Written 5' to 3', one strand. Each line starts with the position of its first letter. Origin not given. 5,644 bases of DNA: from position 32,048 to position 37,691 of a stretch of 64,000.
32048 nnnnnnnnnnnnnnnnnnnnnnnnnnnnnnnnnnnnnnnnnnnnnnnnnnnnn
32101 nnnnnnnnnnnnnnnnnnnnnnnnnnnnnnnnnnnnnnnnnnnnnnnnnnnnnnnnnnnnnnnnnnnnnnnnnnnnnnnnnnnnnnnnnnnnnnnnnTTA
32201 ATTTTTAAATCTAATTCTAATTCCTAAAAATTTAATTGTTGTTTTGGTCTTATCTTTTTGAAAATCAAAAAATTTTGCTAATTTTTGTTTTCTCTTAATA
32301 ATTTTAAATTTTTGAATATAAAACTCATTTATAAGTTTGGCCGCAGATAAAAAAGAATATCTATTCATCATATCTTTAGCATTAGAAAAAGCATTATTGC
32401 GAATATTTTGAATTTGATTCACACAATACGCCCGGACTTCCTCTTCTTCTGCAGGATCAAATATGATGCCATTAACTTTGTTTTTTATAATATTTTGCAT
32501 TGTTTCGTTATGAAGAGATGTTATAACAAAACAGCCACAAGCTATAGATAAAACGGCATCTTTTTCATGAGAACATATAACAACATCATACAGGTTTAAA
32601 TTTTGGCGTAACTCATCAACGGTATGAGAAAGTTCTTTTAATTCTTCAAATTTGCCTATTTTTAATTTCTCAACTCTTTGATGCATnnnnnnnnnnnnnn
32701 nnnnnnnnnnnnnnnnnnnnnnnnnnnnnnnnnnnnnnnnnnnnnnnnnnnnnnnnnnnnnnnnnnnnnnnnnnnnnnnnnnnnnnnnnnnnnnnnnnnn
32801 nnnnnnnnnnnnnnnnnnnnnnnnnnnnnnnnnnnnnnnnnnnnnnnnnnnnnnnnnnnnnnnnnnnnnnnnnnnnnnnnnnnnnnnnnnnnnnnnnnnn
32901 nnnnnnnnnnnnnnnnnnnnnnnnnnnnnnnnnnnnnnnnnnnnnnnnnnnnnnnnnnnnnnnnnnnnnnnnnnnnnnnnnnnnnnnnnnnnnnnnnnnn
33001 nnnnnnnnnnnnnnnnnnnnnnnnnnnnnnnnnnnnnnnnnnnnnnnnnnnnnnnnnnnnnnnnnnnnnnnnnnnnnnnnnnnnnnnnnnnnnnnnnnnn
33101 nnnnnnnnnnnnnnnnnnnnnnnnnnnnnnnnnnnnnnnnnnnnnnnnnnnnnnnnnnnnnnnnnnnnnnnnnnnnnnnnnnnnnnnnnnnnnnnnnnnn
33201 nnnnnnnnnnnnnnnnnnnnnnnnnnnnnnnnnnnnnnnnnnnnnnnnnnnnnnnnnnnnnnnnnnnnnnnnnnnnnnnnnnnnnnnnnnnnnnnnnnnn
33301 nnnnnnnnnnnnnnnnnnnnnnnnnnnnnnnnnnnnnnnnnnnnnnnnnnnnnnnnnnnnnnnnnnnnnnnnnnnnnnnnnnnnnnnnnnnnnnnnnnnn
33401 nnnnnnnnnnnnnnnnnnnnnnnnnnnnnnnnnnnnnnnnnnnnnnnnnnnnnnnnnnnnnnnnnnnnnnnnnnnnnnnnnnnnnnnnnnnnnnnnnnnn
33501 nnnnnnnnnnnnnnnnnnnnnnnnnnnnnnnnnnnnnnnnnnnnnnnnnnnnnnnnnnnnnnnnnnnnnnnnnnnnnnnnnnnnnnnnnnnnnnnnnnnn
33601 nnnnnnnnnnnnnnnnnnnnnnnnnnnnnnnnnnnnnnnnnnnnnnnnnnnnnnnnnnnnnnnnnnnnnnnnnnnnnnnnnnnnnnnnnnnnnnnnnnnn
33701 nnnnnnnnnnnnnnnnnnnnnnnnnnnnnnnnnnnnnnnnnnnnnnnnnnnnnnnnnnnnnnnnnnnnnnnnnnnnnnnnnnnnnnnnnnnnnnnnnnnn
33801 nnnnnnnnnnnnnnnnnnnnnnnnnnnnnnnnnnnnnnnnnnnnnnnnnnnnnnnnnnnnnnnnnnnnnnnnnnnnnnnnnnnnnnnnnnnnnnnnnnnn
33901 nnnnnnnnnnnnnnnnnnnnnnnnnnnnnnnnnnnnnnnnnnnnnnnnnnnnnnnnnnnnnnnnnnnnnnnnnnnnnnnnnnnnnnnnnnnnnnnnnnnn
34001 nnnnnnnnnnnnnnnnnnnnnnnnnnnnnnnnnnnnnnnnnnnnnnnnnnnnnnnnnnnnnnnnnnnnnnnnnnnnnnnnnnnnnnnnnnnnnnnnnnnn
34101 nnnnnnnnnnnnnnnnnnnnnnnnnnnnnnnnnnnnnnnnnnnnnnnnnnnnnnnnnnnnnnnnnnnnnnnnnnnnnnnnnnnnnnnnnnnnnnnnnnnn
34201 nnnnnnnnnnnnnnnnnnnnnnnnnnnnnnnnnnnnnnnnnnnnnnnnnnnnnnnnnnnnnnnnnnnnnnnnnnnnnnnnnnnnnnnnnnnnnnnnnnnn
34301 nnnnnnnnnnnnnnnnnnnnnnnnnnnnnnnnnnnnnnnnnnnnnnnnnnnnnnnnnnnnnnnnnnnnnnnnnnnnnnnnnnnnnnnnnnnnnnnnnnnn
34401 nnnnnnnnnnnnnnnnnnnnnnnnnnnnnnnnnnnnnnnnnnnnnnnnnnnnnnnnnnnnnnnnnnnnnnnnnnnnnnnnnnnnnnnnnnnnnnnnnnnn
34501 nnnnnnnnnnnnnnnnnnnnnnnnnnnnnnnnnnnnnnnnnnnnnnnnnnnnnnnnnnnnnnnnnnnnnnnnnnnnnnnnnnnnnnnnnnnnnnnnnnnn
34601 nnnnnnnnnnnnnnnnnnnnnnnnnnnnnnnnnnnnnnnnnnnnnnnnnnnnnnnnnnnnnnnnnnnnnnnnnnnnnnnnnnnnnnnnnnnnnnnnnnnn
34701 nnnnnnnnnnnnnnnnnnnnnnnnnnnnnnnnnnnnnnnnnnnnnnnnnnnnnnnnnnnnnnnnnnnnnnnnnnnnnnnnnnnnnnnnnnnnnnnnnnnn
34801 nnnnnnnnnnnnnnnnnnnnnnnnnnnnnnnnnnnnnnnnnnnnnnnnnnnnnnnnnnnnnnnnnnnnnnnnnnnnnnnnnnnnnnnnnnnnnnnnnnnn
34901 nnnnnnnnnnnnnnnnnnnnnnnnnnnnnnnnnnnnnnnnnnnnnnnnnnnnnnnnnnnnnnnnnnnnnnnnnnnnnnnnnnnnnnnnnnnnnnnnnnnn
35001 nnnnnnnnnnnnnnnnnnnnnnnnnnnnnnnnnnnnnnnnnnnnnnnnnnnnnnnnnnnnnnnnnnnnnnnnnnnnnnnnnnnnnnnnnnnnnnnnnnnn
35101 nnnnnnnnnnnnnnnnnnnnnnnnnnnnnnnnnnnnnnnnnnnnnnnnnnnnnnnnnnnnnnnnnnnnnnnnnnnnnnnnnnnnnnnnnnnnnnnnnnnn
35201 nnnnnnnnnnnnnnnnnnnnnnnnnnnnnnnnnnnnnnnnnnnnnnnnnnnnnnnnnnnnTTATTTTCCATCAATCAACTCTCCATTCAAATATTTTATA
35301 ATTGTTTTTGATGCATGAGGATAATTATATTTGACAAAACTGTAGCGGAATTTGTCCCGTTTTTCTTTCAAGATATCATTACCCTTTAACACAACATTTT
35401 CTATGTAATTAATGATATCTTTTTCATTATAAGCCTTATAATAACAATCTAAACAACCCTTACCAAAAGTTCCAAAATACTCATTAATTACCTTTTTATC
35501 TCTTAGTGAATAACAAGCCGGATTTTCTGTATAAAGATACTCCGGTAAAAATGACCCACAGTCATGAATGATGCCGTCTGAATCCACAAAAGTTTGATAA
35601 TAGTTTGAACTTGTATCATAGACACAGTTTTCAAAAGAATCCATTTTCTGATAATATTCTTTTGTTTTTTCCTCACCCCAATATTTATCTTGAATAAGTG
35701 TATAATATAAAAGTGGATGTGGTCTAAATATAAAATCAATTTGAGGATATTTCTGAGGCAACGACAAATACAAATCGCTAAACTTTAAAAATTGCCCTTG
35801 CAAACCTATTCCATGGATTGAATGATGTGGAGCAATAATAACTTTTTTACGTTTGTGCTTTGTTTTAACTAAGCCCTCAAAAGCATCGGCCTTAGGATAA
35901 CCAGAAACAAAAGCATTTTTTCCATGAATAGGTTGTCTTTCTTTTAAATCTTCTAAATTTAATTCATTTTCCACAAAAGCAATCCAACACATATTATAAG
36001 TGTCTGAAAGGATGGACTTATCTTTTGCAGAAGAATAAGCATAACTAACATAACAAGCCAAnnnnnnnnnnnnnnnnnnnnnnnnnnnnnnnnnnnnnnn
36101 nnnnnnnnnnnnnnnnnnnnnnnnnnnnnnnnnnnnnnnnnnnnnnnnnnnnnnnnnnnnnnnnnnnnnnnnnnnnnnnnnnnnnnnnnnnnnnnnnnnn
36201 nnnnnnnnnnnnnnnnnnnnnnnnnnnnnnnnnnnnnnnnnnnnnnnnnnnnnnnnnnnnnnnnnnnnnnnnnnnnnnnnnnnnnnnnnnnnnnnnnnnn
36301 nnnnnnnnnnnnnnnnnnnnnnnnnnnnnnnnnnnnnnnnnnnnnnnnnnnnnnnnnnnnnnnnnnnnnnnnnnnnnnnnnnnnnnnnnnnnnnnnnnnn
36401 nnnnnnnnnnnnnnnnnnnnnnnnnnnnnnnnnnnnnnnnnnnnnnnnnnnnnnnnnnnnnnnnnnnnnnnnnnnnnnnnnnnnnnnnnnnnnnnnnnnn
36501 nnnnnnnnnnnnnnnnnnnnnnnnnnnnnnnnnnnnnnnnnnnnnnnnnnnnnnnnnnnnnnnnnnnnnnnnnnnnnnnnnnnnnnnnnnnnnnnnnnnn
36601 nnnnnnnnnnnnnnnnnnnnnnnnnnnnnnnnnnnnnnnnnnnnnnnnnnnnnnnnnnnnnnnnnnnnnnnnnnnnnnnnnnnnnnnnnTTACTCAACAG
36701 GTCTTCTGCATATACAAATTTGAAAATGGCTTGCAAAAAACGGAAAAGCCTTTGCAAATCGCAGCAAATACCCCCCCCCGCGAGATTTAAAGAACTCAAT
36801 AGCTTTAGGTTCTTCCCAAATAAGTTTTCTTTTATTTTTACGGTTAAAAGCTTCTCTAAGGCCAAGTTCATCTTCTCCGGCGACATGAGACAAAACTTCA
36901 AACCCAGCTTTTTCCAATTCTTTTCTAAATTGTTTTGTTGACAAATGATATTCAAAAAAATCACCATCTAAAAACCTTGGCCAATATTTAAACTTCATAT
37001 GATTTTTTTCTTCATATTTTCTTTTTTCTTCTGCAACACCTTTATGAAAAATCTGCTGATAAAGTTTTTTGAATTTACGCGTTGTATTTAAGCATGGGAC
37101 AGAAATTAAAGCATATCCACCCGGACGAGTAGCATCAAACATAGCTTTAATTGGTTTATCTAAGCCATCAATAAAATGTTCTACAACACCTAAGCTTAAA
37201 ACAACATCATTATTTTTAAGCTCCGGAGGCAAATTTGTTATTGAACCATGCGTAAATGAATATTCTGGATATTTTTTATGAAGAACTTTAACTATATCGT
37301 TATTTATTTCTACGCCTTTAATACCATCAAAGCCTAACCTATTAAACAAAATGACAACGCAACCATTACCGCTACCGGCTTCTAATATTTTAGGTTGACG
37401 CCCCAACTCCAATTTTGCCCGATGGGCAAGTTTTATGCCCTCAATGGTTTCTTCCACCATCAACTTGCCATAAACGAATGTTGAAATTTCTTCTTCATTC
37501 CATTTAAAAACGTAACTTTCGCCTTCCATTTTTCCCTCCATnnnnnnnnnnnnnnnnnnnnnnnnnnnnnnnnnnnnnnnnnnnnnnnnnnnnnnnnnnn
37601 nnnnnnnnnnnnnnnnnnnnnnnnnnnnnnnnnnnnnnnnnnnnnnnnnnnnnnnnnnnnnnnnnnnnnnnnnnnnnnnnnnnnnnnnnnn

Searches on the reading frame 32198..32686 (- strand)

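Call 10: search_protein_families(library=pfam, proteins=[window:32198-32686:-])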
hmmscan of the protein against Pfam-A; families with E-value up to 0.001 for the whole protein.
window:32198-32686:- (162 aa): 0 families

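Call 93: search_protein_families(library=ncbifam, proteins=[window:32198-32686:-], max_evalue=0.01)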
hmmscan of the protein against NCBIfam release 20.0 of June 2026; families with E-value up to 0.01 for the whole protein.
window:32198-32686:- (162 aa): 1 family
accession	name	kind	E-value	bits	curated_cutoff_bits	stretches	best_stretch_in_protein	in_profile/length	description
NF049988.1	MGlcDAGSynMgs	equivalog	0.0073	15.7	400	1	56-136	317-395/398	alpha-monoglucosyldiacylglycerol synthase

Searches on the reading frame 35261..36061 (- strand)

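Call 10: search_protein_families(library=pfam, proteins=[window:35261-36061:-])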
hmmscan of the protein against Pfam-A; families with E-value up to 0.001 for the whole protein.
window:35261-36061:- (266 aa): 0 families

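Call 93: search_protein_families(library=ncbifam, proteins=[window:35261-36061:-], max_evalue=0.01)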
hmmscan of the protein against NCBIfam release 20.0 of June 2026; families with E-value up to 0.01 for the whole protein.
window:35261-36061:- (266 aa): 1 family
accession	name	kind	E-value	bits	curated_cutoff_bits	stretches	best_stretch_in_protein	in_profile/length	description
NF046086.1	BFO_1060_trans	domain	0.00076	18.7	200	0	89-148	202-251/365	BFO_1060 family glycosyltransferase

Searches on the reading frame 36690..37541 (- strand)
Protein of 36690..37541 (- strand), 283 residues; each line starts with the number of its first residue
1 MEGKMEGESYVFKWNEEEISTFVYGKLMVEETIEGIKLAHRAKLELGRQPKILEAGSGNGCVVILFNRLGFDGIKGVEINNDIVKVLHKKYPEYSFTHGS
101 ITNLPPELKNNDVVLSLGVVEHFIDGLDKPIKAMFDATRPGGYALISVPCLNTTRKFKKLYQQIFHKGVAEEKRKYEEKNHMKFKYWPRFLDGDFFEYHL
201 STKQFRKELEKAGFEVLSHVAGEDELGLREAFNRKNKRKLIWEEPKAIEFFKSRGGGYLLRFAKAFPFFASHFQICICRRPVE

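Call 10: search_protein_families(library=pfam, proteins=[window:36690-37541:-])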
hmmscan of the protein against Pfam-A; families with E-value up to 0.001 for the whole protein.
window:36690-37541:- (283 aa): 4 families
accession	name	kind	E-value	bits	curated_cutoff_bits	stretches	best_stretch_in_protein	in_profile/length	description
PF13489.12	Methyltransf_23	-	1.8e-13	51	27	1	40-218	14-163/164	Methyltransferase domain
PF08241.18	Methyltransf_11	-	6.5e-09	36.8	21.2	1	53-146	1-95/95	Methyltransferase domain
PF13649.12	Methyltransf_25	-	8.9e-09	36.4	27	1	52-142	1-97/97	Methyltransferase domain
PF08242.18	Methyltransf_12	-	0.00087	20.4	30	0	53-143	1-97/98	Methyltransferase domain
